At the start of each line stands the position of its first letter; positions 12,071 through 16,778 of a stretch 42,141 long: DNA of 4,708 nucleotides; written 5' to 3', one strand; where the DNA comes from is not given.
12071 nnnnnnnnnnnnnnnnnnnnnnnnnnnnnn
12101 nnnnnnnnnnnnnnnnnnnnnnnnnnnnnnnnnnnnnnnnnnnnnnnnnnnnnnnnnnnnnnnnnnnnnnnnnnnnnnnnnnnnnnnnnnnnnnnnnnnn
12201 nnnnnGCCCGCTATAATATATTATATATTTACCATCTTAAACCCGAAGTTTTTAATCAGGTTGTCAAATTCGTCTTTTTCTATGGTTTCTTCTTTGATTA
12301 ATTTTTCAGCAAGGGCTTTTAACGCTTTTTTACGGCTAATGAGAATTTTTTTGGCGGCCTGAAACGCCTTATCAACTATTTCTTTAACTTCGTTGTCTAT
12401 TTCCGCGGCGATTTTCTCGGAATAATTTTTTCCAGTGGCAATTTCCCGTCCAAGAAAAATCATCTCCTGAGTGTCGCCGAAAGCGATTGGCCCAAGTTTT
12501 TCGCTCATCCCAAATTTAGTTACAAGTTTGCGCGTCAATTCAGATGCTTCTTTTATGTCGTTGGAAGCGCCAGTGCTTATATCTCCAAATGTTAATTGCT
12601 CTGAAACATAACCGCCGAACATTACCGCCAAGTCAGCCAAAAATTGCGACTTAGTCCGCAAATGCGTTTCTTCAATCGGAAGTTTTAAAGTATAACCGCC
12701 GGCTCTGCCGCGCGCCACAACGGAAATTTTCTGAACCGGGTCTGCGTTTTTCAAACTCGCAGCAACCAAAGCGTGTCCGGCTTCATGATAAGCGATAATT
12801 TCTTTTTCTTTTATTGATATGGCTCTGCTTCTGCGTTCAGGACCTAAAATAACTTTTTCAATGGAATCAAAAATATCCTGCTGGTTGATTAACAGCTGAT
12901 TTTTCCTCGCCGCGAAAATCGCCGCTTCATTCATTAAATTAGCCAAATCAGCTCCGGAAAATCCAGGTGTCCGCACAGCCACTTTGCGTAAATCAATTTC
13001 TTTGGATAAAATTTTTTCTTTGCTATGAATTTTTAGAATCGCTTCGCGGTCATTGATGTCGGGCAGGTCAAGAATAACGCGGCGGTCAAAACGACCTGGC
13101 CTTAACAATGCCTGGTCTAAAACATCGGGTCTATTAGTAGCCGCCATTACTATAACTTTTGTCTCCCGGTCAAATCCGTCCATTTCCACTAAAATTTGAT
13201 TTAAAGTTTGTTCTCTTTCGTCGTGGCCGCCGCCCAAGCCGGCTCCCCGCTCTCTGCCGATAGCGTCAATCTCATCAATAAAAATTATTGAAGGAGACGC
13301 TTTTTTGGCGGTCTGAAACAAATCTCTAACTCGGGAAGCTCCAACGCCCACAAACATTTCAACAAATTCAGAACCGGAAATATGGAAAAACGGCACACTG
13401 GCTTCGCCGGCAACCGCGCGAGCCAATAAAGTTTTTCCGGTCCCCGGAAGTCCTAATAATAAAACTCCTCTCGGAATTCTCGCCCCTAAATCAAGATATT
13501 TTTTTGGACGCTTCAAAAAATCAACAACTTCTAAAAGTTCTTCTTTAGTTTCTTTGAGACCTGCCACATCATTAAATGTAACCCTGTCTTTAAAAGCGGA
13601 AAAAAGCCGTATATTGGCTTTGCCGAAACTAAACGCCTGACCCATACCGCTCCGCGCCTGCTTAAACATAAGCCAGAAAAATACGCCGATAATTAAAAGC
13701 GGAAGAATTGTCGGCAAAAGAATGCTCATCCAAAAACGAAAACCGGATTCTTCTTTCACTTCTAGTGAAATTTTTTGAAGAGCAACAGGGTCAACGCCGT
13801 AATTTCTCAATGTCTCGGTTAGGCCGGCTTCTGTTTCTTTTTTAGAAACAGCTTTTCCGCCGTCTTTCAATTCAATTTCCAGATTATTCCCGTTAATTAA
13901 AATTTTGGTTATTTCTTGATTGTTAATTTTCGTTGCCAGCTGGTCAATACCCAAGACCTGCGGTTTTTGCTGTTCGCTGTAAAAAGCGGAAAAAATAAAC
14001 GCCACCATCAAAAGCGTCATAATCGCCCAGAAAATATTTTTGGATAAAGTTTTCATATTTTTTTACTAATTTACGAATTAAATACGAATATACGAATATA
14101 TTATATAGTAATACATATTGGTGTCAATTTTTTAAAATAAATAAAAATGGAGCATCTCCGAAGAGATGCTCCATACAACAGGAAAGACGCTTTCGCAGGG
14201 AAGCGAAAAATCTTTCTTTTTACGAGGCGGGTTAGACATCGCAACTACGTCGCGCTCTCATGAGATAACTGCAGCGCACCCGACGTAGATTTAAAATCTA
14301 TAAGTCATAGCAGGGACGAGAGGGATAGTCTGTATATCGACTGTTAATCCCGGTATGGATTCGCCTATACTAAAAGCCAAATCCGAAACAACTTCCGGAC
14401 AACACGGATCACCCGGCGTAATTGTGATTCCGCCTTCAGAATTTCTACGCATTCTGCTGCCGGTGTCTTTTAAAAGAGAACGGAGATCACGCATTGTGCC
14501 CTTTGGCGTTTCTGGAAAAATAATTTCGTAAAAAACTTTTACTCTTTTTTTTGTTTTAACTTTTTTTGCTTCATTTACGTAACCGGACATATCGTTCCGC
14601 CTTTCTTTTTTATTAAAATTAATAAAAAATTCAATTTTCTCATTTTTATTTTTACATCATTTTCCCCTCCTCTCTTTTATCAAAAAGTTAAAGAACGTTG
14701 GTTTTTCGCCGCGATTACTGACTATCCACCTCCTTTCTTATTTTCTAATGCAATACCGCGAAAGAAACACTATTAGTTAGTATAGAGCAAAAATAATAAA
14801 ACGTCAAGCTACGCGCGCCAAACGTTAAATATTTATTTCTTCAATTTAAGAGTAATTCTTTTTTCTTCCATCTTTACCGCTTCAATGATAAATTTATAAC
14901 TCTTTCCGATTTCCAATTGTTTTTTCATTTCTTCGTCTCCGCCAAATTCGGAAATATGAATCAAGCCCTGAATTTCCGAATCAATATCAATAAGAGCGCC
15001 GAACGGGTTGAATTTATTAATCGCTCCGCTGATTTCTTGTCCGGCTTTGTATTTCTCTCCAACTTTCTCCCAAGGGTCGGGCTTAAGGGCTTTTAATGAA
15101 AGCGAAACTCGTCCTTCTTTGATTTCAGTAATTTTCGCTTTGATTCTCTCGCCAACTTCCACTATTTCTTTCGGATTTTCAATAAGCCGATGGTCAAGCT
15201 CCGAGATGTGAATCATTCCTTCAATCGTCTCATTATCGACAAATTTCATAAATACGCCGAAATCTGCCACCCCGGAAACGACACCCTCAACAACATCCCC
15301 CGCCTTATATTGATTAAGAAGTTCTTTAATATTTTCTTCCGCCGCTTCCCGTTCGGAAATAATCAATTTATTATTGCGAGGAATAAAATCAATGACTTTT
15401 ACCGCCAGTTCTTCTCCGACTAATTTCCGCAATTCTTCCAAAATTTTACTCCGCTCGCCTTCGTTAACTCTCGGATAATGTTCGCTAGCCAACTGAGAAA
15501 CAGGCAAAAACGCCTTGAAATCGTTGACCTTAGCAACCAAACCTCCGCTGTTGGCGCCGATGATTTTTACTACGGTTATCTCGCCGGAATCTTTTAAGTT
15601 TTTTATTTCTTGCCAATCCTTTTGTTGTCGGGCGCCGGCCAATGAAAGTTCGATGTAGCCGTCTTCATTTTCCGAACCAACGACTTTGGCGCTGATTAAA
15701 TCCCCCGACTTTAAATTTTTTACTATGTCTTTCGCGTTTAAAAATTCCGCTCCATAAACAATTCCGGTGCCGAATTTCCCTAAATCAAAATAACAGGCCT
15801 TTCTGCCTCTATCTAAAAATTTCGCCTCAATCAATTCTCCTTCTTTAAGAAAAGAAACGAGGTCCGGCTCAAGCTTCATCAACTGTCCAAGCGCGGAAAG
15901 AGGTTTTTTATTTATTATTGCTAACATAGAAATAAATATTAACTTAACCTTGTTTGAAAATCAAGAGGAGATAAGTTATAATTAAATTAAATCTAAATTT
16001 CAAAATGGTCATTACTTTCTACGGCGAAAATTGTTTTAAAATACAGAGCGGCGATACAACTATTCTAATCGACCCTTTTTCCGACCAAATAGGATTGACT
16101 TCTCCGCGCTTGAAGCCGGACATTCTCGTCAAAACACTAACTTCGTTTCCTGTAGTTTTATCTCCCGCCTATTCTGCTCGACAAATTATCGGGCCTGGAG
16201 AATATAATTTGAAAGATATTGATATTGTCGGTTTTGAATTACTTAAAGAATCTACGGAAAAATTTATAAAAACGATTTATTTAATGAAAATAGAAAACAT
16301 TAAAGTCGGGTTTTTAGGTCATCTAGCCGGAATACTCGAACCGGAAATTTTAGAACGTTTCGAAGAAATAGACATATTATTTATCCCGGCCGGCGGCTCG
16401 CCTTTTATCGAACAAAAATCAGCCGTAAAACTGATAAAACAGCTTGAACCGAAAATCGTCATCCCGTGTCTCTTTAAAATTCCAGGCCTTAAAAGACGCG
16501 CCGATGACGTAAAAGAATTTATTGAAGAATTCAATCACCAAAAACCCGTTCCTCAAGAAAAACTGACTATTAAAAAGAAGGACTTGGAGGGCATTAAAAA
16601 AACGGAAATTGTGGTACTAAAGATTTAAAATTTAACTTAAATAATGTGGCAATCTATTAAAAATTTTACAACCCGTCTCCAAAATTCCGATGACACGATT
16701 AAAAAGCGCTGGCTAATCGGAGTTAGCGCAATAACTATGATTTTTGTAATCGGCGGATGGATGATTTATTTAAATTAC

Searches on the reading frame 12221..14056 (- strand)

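Call 8: search_protein_families(library=pfam, proteins=[window:12221-14056:-], max_evalue=0.001)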
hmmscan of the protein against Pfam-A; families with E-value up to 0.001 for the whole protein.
window:12221-14056:- (611 aa): 8 families
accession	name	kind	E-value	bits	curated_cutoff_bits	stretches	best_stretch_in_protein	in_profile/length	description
PF01434.24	Peptidase_M41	-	8.6e-67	225.1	29.9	1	412-599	2-190/191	Peptidase family M41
PF00004.35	AAA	-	1.4e-44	152.1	21.2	1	198-330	1-130/131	ATPase family associated with various cellular activities (AAA)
PF17862.7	AAA_lid_3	-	7e-13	48.3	27.2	1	354-395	2-43/45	AAA+ lid domain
PF20720.3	nSTAND3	-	6e-06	26.5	27.2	1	198-342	20-150/155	Novel STAND NTPase 3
PF06480.20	FtsH_ext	-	1.7e-05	25.4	25.5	1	8-92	2-100/103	FtsH Extracellular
PF07728.20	AAA_5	-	3.8e-05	24.1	22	1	197-318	1-136/139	AAA domain (dynein-related subfamily)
PF06068.19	TIP49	-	0.00043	20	23.8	1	196-232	51-89/347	TIP49 P-loop domain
PF13191.12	AAA_16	-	0.00066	20.7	32.6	0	195-219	24-48/167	AAA ATPase domain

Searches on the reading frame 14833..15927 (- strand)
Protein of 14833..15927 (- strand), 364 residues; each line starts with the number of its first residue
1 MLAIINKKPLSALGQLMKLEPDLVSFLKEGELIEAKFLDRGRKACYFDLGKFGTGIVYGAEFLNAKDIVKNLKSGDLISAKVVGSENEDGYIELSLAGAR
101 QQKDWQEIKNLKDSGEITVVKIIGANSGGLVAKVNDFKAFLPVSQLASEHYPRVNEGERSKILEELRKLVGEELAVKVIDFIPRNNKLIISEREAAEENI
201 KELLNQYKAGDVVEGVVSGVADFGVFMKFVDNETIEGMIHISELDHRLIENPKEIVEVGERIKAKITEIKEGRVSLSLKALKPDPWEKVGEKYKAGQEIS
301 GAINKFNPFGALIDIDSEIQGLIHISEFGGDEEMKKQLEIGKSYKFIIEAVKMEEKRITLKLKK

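Call 8: search_protein_families(library=pfam, proteins=[window:14833-15927:-], max_evalue=0.001)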
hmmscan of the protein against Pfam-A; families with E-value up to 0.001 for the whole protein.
window:14833-15927:- (364 aa): 2 families
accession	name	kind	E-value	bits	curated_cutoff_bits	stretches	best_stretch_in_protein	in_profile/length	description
PF00575.29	S1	-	2.5e-31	108.3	22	2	208-278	3-73/74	S1 RNA binding domain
PF23459.1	S1_RRP5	-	2.4e-06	28.4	27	0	207-276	1-70/72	RRP5 S1 domain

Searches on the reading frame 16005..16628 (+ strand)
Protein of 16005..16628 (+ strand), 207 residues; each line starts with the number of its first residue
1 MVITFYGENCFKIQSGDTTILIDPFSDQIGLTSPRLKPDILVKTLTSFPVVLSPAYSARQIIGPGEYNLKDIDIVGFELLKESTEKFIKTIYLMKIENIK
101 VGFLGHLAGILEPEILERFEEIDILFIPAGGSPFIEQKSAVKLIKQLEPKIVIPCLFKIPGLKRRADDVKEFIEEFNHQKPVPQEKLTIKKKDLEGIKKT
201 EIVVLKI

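Call 8: search_protein_families(library=pfam, proteins=[window:16005-16628:+], max_evalue=0.001)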
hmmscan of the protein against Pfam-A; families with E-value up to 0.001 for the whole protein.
window:16005-16628:+ (207 aa): 1 family
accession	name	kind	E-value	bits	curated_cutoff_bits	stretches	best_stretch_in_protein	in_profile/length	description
PF13483.12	Lactamase_B_3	-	3.4e-26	92.6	24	1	3-155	2-159/160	Beta-lactamase superfamily domain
